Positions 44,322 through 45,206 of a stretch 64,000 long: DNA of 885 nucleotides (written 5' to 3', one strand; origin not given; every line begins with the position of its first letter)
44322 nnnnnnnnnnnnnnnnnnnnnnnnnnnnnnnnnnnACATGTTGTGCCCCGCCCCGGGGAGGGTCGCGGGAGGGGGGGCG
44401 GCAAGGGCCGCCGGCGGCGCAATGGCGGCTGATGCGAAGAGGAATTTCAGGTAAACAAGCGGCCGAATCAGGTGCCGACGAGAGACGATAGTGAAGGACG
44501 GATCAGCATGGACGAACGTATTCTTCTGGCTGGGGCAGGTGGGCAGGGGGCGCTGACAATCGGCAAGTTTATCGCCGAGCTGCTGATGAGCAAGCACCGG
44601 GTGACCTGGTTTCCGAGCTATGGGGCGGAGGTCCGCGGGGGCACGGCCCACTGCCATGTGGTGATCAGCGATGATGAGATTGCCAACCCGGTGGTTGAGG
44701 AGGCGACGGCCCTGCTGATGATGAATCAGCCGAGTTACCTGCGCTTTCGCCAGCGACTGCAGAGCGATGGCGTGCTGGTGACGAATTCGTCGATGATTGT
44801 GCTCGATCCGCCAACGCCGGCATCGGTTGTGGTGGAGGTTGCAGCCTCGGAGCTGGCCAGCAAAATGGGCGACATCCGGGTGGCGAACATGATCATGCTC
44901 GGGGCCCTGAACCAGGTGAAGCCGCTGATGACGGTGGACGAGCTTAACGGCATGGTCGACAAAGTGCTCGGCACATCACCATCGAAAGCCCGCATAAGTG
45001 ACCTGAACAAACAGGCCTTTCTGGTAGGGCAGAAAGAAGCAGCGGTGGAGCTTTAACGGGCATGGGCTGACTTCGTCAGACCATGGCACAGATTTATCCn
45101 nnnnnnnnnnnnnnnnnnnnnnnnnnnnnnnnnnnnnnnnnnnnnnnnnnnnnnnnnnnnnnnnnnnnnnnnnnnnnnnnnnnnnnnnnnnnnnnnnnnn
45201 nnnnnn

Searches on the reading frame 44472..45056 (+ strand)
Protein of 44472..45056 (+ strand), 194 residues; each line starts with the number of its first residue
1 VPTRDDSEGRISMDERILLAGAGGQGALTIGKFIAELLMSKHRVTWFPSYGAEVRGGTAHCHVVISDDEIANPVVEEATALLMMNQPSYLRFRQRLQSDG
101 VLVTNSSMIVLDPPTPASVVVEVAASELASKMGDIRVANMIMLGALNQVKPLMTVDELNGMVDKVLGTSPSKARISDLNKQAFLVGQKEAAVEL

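Call 5: search_protein_families(library=pfam, proteins=[window:44472-45056:+])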
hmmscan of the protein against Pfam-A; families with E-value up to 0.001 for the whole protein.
window:44472-45056:+ (194 aa): 1 family
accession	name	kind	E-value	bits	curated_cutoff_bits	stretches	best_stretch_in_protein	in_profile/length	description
PF01558.24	POR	-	4.9e-30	105.4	27.4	1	23-186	1-171/173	Pyruvate ferredoxin/flavodoxin oxidoreductase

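Call 15: find_encoding_contigs(protein=window:44472-45056:+, flank=6000, max_places=10)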
Protein window:44472-45056:+ (194 aa): no gene with exactly this product is on record in the collection.

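Call 76: search_protein_families(library=ncbifam, proteins=[window:44508-45056:+], max_evalue=1e-10)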
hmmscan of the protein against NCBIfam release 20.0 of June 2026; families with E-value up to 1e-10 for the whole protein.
window:44508-45056:+ (182 aa): 12 families
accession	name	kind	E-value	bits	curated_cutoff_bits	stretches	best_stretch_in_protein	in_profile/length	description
NF006323.0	PRK08537.1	equivalog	8e-22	77.4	235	1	2-154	2-159/181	2-oxoacid:ferredoxin oxidoreductase subunit gamma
NF005324.0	PRK06853.1-4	equivalog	4.9e-18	65.7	222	1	1-177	1-188/196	indolepyruvate oxidoreductase subunit beta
NF005322.0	PRK06853.1-2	equivalog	8.1e-16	58.4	237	0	108-178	129-193/197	indolepyruvate oxidoreductase subunit beta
NF005325.0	PRK06853.1-5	equivalog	8.1e-16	58.3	230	0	4-97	5-100/192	indolepyruvate oxidoreductase subunit beta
TIGR03710.1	OAFO_sf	subfamily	1.2e-15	57.2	482.75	1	5-174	4-169/561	2-oxoacid:acceptor oxidoreductase subunit alpha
TIGR02175.1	PorC_KorC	subfamily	5.9e-15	55.5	81.1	1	5-159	4-161/177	2-oxoacid:acceptor oxidoreductase, gamma subunit, pyruvate/2-ketoisovalerate family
NF006275.0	PRK08441.1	equivalog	5.6e-14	52.1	216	1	3-178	3-178/185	2-oxoglutarate-acceptor oxidoreductase subunit OorC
NF005323.0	PRK06853.1-3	equivalog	4.3e-13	49.6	238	0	5-98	9-103/197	indolepyruvate oxidoreductase subunit beta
NF004916.0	PRK06274.1-2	equivalog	9.2e-12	45.4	227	1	1-176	1-174/178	indolepyruvate oxidoreductase subunit beta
TIGR03334.1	IOR_beta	equivalog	1.3e-11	44.8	205.8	0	5-98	3-97/189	indolepyruvate ferredoxin oxidoreductase subunit beta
NF040683.1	PorC_Meth_Thtga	equivalog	6.2e-11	42.3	270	1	5-176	4-171/177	pyruvate synthase subunit PorC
NF006211.0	PRK08338.1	equivalog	7.3e-11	41.9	239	1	5-135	3-130/170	2-oxoacid:ferredoxin oxidoreductase subunit gamma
